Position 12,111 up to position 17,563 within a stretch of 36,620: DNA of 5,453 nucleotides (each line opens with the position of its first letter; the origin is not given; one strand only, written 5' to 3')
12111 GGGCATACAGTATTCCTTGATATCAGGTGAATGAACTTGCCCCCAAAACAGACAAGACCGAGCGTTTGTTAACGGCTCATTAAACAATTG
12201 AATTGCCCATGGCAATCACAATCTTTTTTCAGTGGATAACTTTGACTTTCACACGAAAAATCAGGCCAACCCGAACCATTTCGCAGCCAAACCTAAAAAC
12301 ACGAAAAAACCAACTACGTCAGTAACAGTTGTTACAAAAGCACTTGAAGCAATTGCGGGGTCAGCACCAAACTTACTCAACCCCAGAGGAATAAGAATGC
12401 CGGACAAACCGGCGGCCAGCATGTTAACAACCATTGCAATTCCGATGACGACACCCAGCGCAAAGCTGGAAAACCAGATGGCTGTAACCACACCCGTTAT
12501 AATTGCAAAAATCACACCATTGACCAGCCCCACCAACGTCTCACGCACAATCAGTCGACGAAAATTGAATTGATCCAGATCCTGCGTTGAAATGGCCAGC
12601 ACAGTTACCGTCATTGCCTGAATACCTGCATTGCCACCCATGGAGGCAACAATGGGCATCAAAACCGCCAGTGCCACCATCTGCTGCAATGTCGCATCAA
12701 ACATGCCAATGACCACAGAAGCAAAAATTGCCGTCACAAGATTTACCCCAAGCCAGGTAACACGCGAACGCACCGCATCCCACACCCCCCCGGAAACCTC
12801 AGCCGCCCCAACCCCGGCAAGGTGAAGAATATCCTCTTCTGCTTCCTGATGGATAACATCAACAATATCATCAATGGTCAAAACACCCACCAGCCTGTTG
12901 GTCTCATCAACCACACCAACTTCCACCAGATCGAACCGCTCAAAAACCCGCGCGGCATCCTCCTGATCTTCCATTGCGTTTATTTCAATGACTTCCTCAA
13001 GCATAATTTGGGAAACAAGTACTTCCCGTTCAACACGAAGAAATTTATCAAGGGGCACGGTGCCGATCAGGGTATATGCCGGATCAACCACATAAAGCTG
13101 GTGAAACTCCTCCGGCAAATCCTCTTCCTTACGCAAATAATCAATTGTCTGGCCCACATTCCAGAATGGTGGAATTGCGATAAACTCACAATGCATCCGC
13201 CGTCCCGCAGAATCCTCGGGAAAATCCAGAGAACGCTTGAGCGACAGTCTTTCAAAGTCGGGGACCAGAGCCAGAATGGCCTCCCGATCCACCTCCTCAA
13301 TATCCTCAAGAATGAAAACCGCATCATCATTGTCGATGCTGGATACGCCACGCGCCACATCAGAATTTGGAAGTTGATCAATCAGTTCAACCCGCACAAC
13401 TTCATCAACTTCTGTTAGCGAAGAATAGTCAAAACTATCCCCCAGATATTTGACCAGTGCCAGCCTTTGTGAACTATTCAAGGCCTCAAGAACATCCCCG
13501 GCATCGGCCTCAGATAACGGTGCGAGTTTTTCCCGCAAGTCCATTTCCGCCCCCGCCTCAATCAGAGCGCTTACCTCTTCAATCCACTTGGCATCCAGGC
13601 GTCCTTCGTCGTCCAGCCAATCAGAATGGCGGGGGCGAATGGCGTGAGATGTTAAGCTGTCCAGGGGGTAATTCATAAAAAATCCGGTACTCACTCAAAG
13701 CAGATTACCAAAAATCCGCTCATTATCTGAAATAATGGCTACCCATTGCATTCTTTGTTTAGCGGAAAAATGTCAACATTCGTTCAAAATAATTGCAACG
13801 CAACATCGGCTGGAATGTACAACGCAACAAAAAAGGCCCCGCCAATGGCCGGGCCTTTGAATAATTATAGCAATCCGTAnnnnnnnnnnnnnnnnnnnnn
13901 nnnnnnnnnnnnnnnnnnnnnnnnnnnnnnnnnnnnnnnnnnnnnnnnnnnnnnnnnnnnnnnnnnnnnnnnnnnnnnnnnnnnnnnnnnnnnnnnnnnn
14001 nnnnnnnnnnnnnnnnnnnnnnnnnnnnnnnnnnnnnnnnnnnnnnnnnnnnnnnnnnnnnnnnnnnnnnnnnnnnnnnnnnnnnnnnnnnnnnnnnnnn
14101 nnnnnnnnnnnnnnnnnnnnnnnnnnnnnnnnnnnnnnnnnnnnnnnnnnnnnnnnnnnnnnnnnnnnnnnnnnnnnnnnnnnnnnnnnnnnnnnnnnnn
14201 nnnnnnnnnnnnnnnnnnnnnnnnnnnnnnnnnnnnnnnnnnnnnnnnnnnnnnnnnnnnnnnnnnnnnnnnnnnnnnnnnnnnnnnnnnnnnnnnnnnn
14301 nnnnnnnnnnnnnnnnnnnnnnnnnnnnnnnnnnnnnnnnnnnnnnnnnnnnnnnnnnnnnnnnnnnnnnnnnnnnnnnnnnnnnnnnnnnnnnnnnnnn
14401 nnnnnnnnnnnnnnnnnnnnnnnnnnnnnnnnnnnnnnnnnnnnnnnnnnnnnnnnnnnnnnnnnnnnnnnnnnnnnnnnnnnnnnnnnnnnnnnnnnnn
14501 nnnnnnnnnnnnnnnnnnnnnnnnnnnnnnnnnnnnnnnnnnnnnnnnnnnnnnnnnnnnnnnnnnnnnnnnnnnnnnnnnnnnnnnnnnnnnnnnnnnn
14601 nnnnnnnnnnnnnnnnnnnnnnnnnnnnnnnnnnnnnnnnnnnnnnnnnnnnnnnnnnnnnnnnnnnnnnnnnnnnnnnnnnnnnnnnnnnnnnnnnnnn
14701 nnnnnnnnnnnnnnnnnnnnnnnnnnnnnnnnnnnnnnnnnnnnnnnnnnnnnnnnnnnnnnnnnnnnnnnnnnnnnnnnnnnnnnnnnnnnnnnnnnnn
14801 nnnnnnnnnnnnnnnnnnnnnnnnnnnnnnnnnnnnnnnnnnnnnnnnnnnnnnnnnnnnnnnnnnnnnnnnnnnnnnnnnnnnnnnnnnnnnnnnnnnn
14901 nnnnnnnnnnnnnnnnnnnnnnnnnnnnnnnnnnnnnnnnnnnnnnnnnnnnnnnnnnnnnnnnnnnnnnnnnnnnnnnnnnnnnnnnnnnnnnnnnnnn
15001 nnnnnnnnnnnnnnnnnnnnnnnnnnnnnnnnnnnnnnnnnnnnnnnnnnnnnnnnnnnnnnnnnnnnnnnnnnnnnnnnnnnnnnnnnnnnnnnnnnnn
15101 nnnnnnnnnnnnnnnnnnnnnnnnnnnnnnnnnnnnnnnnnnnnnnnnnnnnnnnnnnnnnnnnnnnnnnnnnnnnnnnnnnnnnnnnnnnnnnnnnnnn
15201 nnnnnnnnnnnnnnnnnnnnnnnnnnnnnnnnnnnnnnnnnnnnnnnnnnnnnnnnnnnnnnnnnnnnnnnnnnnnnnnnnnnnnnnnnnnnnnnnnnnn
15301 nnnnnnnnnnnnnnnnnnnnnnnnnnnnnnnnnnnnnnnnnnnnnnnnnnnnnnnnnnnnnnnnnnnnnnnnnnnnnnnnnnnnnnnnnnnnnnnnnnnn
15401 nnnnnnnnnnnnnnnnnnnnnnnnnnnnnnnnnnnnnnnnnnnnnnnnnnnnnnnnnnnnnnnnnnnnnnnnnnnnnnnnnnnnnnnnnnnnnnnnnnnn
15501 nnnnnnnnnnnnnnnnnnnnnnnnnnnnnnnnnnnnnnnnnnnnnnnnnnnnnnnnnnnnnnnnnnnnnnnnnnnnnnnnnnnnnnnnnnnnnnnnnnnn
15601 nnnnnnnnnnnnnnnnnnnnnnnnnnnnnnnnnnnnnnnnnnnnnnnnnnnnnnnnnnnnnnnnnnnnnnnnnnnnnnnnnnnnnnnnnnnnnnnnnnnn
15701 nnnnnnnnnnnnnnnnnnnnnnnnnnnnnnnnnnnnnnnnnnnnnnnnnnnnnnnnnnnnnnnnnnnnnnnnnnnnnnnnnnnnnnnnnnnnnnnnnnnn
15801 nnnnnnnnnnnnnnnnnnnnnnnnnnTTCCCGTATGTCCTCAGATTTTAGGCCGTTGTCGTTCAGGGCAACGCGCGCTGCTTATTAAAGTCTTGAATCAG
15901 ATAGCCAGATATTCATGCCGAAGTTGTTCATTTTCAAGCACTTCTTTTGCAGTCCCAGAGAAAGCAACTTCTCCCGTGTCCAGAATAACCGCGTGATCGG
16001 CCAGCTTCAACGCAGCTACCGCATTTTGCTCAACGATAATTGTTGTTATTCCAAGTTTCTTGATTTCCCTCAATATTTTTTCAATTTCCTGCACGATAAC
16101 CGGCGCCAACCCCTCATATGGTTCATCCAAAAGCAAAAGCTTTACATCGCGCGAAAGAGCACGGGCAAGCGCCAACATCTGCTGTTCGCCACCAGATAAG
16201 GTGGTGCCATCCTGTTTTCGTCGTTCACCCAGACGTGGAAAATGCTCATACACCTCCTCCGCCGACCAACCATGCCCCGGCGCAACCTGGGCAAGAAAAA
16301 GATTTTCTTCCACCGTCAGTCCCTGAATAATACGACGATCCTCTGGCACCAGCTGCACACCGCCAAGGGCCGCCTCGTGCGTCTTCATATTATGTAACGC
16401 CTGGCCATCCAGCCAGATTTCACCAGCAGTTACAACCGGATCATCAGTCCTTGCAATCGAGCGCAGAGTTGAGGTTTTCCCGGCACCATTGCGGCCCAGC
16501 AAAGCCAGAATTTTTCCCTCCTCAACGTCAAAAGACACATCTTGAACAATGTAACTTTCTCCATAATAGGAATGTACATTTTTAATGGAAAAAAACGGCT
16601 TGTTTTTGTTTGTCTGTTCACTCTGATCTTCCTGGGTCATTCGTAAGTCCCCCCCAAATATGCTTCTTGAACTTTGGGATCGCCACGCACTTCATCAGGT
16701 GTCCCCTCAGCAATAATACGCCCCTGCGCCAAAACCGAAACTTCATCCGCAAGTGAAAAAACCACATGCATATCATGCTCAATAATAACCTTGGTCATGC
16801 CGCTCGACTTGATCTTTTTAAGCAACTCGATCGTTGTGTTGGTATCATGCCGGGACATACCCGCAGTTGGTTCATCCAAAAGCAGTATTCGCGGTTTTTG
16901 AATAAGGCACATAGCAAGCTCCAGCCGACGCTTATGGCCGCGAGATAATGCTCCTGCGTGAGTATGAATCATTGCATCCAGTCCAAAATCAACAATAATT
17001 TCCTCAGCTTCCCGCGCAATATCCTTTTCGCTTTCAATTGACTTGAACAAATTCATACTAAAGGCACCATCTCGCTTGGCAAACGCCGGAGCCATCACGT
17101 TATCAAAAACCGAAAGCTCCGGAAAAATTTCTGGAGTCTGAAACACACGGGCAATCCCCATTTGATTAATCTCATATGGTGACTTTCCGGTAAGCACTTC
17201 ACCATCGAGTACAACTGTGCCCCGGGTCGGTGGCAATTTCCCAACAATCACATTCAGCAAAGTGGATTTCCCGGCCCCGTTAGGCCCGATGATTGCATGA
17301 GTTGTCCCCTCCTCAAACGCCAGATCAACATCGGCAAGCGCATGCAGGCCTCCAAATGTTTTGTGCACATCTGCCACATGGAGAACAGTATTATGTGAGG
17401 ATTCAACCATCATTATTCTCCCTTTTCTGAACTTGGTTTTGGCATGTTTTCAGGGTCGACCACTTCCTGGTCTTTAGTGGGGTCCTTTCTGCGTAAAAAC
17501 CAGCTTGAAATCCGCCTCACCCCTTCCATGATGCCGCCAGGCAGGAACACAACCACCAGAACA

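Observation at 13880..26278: Integrated locus coupling an uncharacterised Tat-dependent Liv/HAAT ABC importer to acs under an acyl-CoA regulator and a symporter-kinase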

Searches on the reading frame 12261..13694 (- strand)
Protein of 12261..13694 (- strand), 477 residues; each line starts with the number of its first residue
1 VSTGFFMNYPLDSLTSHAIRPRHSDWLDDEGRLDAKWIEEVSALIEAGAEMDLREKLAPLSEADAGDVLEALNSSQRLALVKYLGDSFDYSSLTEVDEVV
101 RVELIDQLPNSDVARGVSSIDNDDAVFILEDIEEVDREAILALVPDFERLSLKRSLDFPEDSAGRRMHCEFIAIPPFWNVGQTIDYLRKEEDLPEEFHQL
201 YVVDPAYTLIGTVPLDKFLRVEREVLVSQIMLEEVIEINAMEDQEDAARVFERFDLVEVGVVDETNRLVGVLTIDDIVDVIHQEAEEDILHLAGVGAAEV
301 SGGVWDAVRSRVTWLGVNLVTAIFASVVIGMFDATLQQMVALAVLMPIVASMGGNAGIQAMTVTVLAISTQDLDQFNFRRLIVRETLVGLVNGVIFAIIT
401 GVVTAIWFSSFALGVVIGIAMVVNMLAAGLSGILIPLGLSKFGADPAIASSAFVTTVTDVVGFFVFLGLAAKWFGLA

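Call 23: search_protein_families(library=pfam, proteins=[window:12261-13694:-], max_evalue=1)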
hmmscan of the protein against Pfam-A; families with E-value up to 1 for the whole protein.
window:12261-13694:- (477 aa): 3 families
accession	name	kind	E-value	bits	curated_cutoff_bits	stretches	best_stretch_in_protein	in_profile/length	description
PF01769.21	MgtE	-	3.9e-31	108.3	27.6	1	346-469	1-125/125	Divalent cation transporter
PF03448.22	MgtE_N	-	3.3e-16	60.1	25.9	1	61-161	2-102/102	MgtE intracellular N domain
PF00571.33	CBS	-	6.1e-10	39.7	24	1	227-282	1-56/57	CBS domain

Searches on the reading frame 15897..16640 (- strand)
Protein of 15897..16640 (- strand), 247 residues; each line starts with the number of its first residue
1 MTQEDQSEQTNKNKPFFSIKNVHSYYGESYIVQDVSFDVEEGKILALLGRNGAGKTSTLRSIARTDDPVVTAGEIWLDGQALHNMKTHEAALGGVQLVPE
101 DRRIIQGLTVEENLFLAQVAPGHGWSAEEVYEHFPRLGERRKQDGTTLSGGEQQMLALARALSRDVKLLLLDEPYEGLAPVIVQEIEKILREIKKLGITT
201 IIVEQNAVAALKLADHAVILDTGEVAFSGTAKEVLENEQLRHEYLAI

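Call 4: search_protein_families(library=pfam, proteins=[window:15897-16640:-])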
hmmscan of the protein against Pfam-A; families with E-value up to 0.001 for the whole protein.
window:15897-16640:- (247 aa): 5 families
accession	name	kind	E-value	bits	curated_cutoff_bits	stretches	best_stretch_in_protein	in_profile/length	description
PF00005.33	ABC_tran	-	3.1e-31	109.2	25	1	33-175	2-136/137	ABC transporter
PF13304.12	AAA_21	-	1.3e-08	35.7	27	1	146-197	236-290/304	AAA domain, putative AbiEii toxin, Type IV TA system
PF02463.25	SMC_N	-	0.00028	20.8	40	0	29-62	12-44/220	RecF/RecN/SMC N terminal domain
PF13476.12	AAA_23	-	0.00048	21.2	27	0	18-62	3-39/201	AAA domain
PF13401.12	AAA_22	-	0.00059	20.6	27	0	42-179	5-97/130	AAA domain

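Call 5: search_protein_families(library=ncbifam, proteins=[window:15897-16640:-], max_evalue=0.01)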
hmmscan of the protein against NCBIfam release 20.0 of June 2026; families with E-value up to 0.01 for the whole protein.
window:15897-16640:- (247 aa): 191 families (the best 25 are shown)
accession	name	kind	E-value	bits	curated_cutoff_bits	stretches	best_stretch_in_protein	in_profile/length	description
TIGR03410.1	urea_trans_UrtE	equivalog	1.3e-58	198.2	285.8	1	18-241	2-225/230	urea ABC transporter ATP-binding subunit UrtE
NF008626.0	PRK11614.1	equivalog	4.8e-56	189.9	441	1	14-245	3-235/237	high-affinity branched-chain amino acid ABC transporter ATP-binding protein LivF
TIGR04406.1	LPS_export_lptB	equivalog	3.7e-43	147.5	240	1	18-245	3-233/239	LPS export ABC transporter ATP-binding protein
TIGR03265.1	PhnT2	equivalog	2e-33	116.1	457.7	1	14-237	2-225/353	putative 2-aminoethylphosphonate ABC transporter ATP-binding protein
NF008144.0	PRK10895.1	equivalog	2.2e-33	115.7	381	1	20-245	7-235/241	LPS export ABC transporter ATP-binding protein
TIGR00972.1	3a0107s01c2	equivalog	1.6e-32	112.8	343.2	2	139-239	136-235/248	phosphate ABC transporter ATP-binding protein PstB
TIGR00968.1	3a0106s01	subfamily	2.7e-32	112.2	342.75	1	18-237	2-221/237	sulfate ABC transporter ATP-binding protein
TIGR02315.1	ABC_phnC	equivalog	8.8e-31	107.2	266.1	1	18-244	3-242/243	phosphonate ABC transporter ATP-binding protein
NF008442.0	PRK11288.1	equivalog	3.7e-30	104.7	689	2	12-127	3-116/504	L-arabinose ABC transporter ATP-binding protein AraG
NF006987.0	PRK09452.1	equivalog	3.8e-30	104.8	482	1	5-237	6-238/378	spermidine/putrescine ABC transporter ATP-binding protein PotA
TIGR03873.1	F420-0_ABC_ATP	hypoth_equivalog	2.9e-29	102.1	372.4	1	20-244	5-234/256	putative F420-0 ABC transporter ATP-binding protein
NF010068.0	PRK13548.1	equivalog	3.1e-29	101.9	261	1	16-244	5-240/261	heme ABC transporter ATP-binding protein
NF043075.1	MMSYN1_0197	equivalog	1.2e-28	100.1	550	1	18-237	4-223/341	spermidine/putrescine ABC transporter ATP-binding protein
TIGR01186.1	proV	subfamily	2.7e-28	99.2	326.6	1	27-238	4-221/363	betaine/proline/choline family ABC transporter ATP-binding protein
NF011967.0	PRK15439.1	equivalog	3.4e-28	98.3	586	1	9-238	4-231/510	autoinducer 2 ABC transporter ATP-binding protein LsrA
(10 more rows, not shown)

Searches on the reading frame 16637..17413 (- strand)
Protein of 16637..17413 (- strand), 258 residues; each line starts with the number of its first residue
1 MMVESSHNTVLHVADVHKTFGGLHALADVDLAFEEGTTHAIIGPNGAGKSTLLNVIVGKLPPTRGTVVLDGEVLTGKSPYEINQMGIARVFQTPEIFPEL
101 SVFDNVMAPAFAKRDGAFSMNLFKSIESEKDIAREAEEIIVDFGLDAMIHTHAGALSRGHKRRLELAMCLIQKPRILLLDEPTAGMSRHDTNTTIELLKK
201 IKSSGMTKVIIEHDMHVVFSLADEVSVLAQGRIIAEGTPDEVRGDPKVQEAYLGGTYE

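Call 4: search_protein_families(library=pfam, proteins=[window:16637-17413:-])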
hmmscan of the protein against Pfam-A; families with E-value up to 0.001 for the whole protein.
window:16637-17413:- (258 aa): 6 families
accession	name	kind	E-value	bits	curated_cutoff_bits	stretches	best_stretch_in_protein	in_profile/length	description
PF00005.33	ABC_tran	-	3.6e-34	118.7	25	1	26-184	1-137/137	ABC transporter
PF12399.14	BCA_ABC_TP_C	-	1.8e-13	50.2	25.5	1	232-256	1-25/27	Branched-chain amino acid ATP-binding cassette transporter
PF13304.12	AAA_21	-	1.3e-07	32.5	27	0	39-56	2-19/304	AAA domain, putative AbiEii toxin, Type IV TA system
PF13555.12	AAA_29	-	0.00011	22.3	27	1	30-55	16-41/61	P-loop containing region of AAA domain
PF02463.25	SMC_N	-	0.00013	21.9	40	0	29-57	18-48/220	RecF/RecN/SMC N terminal domain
PF13476.12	AAA_23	-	0.00018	22.6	27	1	27-56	11-39/201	AAA domain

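Call 5: search_protein_families(library=ncbifam, proteins=[window:16637-17413:-], max_evalue=0.01)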
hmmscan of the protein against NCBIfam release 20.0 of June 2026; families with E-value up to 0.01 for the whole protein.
window:16637-17413:- (258 aa): 194 families (the best 25 are shown)
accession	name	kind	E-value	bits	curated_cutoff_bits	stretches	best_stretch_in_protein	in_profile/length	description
TIGR03411.1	urea_trans_UrtD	equivalog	1.1e-72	244.6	304.1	1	10-254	2-241/242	urea ABC transporter ATP-binding protein UrtD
NF008449.1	PRK11300.1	equivalog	1.4e-59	201.4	362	1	8-254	3-253/255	high-affinity branched-chain amino acid ABC transporter ATP-binding protein LivG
TIGR04406.1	LPS_export_lptB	equivalog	2.7e-44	151.3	240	1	11-257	2-237/239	LPS export ABC transporter ATP-binding protein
NF047930.1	ABC_ATP_B6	equivalog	7.4e-41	140.3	670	1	10-244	2-225/510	putative B6 ABC transporter ATP-binding protein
TIGR04521.1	ECF_ATPase_2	equivalog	6.9e-40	136.9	330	1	23-246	18-236/279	energy-coupling factor transporter ATPase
TIGR03410.1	urea_trans_UrtE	equivalog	8.1e-40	136.7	285.8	1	11-243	1-220/230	urea ABC transporter ATP-binding subunit UrtE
TIGR01188.1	drrA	subfamily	1.4e-39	136.2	312.45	1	18-243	1-212/302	daunorubicin resistance ABC transporter, ATP-binding protein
NF008442.0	PRK11288.1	equivalog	3.5e-39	134.5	689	1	7-236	4-224/504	L-arabinose ABC transporter ATP-binding protein AraG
NF011967.0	PRK15439.1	equivalog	8.8e-39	133.3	586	1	5-245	6-230/510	autoinducer 2 ABC transporter ATP-binding protein LsrA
NF040933.2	ABC_arch_GlcV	equivalog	9.8e-39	133.2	450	1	12-248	4-235/357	glucose ABC transporter ATP-binding protein GlcV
NF041861.1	YtfR_transport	equivalog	2.2e-38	131.9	850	1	10-237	1-219/492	galactofuranose ABC transporter, ATP-binding protein YtfR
NF040905.2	GguA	equivalog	8.4e-38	130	810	1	10-236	1-220/500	multiple monosaccharide ABC transporter ATP-binding protein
TIGR03873.1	F420-0_ABC_ATP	hypoth_equivalog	2e-36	125.6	372.4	1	11-252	2-234/256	putative F420-0 ABC transporter ATP-binding protein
TIGR02315.1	ABC_phnC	equivalog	2.6e-36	125.3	266.1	1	10-244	1-235/243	phosphonate ABC transporter ATP-binding protein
NF010069.0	PRK13549.1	equivalog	6.7e-36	123.8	699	1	8-241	3-229/513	xylose ABC transporter ATP-binding protein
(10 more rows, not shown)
